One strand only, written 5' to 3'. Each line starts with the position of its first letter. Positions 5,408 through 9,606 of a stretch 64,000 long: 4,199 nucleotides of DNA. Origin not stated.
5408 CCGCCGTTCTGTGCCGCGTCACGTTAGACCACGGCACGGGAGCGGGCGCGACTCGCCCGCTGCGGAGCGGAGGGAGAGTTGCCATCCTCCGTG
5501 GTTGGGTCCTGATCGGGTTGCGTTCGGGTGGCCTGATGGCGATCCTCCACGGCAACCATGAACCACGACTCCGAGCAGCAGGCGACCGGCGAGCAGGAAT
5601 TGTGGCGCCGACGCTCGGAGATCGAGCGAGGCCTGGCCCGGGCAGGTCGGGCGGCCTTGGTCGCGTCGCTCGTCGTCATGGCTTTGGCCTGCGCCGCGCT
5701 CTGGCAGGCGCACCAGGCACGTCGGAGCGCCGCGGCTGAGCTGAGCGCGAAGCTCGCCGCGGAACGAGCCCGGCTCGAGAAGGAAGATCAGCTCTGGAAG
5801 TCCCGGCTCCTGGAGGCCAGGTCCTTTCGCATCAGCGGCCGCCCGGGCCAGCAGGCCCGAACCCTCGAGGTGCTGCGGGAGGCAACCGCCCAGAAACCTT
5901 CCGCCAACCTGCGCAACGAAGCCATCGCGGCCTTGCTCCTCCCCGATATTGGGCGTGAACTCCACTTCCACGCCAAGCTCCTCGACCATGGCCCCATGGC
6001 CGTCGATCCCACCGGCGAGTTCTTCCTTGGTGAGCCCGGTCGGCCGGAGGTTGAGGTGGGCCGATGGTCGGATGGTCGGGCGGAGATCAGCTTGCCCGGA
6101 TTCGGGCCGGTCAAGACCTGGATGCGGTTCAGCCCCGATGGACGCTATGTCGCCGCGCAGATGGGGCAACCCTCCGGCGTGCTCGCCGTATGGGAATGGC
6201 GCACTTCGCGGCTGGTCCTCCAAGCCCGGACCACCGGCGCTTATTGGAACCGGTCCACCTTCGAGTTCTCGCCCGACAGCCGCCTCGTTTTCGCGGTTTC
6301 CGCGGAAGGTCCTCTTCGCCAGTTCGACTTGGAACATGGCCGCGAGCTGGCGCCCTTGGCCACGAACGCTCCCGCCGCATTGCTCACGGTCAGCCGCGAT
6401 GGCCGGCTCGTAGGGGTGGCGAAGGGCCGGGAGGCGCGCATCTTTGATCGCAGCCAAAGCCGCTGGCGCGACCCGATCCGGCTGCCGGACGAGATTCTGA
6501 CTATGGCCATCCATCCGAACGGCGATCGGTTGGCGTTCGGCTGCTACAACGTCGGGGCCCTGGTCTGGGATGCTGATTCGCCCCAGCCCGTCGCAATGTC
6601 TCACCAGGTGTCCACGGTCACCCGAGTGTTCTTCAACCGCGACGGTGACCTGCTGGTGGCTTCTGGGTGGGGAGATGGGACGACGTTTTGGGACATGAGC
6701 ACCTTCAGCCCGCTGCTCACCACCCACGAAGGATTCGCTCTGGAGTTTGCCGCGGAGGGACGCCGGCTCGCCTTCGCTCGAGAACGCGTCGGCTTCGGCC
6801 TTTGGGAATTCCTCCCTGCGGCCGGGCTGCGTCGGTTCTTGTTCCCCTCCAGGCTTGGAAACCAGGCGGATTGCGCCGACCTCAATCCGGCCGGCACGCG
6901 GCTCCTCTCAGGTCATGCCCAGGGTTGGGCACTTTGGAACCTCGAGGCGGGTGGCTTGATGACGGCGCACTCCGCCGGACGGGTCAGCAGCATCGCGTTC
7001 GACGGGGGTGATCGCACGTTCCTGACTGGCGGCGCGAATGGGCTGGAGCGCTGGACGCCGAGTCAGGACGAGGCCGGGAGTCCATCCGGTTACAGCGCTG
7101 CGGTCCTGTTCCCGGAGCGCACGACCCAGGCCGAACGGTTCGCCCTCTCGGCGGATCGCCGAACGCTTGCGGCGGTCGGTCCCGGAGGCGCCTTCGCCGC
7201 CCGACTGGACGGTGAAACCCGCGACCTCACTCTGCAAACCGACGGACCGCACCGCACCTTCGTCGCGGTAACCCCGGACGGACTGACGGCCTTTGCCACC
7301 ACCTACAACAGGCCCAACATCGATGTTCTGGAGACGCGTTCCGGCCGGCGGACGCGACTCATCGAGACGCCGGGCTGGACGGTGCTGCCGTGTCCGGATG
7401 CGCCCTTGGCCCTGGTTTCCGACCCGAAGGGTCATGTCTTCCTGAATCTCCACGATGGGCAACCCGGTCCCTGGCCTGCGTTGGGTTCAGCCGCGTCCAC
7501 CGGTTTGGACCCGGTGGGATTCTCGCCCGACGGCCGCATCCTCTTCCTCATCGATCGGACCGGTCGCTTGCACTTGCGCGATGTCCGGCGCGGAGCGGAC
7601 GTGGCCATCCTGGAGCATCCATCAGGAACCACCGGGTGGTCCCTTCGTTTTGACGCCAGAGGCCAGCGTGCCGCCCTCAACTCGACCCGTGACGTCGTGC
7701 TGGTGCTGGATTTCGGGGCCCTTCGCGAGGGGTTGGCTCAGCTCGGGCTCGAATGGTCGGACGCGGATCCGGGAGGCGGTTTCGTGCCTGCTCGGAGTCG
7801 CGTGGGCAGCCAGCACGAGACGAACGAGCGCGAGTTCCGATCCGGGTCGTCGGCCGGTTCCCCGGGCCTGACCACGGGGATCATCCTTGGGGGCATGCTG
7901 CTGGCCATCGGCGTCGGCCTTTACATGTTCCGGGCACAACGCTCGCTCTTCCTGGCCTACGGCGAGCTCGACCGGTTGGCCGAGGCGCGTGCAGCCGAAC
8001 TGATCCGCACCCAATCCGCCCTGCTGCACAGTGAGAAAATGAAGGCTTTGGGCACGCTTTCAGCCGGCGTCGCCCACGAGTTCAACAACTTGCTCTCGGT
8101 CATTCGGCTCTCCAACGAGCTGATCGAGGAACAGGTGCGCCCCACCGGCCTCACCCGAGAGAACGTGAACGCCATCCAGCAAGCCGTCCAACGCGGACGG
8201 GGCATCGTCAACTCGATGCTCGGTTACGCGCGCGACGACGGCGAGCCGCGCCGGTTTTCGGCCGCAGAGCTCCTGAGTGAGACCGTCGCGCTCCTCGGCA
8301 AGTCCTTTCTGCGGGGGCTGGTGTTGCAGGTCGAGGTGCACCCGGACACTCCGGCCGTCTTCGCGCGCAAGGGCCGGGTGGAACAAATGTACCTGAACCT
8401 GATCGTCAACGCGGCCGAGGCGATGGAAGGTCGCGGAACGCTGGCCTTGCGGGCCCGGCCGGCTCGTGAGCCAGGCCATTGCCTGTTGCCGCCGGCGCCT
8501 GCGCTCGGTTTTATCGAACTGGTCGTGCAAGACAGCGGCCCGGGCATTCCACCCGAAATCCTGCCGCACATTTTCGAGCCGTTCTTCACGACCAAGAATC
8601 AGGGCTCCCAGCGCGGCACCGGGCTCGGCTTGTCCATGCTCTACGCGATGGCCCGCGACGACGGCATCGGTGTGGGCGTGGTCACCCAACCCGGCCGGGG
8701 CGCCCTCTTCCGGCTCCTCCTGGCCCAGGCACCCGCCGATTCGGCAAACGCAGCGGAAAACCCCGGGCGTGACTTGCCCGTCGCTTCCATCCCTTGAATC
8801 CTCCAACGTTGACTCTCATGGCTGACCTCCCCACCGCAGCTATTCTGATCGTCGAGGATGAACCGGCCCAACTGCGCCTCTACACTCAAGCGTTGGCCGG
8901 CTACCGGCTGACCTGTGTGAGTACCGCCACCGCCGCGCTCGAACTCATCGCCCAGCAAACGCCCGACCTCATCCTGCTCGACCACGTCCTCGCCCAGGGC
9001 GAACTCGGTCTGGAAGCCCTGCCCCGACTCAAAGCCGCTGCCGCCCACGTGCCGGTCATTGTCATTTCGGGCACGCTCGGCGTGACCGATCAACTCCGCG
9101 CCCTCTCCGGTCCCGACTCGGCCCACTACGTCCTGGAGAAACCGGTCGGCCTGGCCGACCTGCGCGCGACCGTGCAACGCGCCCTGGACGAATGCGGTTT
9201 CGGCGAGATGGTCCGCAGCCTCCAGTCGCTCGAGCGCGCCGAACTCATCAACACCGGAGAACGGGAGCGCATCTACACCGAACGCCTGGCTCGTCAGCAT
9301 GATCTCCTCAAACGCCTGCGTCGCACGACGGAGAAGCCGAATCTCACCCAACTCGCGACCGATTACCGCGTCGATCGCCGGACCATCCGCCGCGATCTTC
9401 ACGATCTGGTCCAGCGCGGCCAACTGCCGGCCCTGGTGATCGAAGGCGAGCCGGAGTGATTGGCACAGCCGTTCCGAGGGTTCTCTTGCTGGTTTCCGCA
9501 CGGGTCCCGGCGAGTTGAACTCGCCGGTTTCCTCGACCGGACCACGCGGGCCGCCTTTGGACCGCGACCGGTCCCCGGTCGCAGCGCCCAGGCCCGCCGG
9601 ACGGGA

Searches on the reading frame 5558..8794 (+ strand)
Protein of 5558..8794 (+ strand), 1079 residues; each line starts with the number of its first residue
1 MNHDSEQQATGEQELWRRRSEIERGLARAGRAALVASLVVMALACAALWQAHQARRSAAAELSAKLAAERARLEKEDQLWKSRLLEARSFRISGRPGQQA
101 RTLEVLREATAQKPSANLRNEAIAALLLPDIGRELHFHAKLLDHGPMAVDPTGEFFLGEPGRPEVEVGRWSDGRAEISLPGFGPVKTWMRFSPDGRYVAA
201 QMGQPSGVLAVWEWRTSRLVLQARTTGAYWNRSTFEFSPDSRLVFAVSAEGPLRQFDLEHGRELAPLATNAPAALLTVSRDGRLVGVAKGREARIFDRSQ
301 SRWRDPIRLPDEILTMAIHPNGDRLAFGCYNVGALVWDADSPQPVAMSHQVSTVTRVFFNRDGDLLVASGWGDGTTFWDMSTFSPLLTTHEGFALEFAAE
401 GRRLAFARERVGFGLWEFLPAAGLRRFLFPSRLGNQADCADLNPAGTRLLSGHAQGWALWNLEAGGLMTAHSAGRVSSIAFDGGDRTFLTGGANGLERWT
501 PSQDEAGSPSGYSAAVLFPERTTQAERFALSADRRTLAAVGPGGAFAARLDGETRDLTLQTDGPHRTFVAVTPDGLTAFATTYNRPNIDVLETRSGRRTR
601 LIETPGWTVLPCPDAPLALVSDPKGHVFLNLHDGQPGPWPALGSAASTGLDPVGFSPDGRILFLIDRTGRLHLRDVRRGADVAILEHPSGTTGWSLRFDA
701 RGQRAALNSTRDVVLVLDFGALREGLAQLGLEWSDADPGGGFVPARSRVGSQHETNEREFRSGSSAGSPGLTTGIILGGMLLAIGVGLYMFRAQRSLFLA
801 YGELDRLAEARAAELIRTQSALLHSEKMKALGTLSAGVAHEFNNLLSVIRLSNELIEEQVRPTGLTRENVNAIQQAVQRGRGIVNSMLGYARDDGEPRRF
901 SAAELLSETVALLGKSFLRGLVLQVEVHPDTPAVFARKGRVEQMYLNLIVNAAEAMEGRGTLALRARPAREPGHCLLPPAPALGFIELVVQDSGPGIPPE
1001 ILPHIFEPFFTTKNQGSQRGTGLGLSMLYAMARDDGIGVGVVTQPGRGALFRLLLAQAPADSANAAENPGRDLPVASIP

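Call 8: search_protein_families(library=pfam, proteins=[window:5558-8794:+], max_evalue=0.001)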
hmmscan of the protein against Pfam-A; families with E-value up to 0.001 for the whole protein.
window:5558-8794:+ (1079 aa): 12 families
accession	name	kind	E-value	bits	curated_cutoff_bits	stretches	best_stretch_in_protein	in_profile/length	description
PF25174.1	Beta-prop_THOC3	-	9e-21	74.5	305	2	190-410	9-234/272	THOC3 beta-propeller domain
PF02518.31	HATPase_c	-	2.8e-16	60.4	26.4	1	940-1055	5-107/111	Histidine kinase-, DNA gyrase B-, and HSP90-like ATPase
PF00512.31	HisKA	-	9.6e-10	38.8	26.9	1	831-894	2-64/66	His Kinase A (phospho-acceptor) domain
PF24814.1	WD40_Prp19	-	1.3e-08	34.7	320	0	313-383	138-209/281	Prp19 WD40 domain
PF00400.38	WD40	-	4e-07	30.7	27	0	468-495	7-33/39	WD domain, G-beta repeat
PF24817.1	WD40_WDHD1_1st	-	2.6e-06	27.3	109.9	0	277-366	183-280/291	WDHD1 first WD40 domain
PF23414.1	Beta-prop_EML_2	-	3.8e-06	26.9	90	0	280-369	9-99/266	Echinoderm microtubule-associated protein second beta-propeller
PF25173.1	Beta-prop_WDR3_1st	-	2.3e-05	24.6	154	0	312-383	73-145/184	WDR3 first beta-propeller domain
PF25175.1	Beta-prop_WDR5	-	6.9e-05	22.7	250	0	317-382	101-167/296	WDR5 beta-propeller domain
PF07676.18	PD40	-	0.00019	21.7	20.9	0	655-671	16-34/38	WD40-like Beta Propeller Repeat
PF24796.1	WDR55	-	0.00027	20.5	200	0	306-382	3-84/296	WDR55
PF24807.1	WD40_CDC20-Fz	-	0.00049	19.9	200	0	233-386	55-215/292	CDC20/Fizzy WD40 domain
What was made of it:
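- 5558..8797 (+): WD40 beta-propeller sensor histidine kinase upstream of cassette A, same strand. Pfam beta-propeller/WD40 families plus HisKA and HATPase_c (call 8).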

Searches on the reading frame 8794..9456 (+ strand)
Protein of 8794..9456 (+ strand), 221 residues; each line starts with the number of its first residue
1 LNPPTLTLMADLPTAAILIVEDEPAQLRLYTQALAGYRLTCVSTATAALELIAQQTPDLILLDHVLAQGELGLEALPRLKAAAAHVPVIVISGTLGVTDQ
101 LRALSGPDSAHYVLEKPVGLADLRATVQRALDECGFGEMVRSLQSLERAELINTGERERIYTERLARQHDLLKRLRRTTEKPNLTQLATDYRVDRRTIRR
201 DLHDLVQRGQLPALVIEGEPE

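Call 8: search_protein_families(library=pfam, proteins=[window:8794-9456:+], max_evalue=0.001)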
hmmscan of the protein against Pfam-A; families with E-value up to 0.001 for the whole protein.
window:8794-9456:+ (221 aa): 2 families
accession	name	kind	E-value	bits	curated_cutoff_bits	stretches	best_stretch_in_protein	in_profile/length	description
PF00072.30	Response_reg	-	3.7e-16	59.7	30.2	1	17-127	1-110/111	Response regulator receiver domain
PF08279.18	HTH_11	-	4.4e-06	26.9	25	1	167-220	1-50/55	HTH domain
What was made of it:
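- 8794..9459 (+): Response regulator with an HTH_11 output domain, overlapping the kinase gene by 4 nt. Pfam Response_reg and HTH_11 (call 8).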
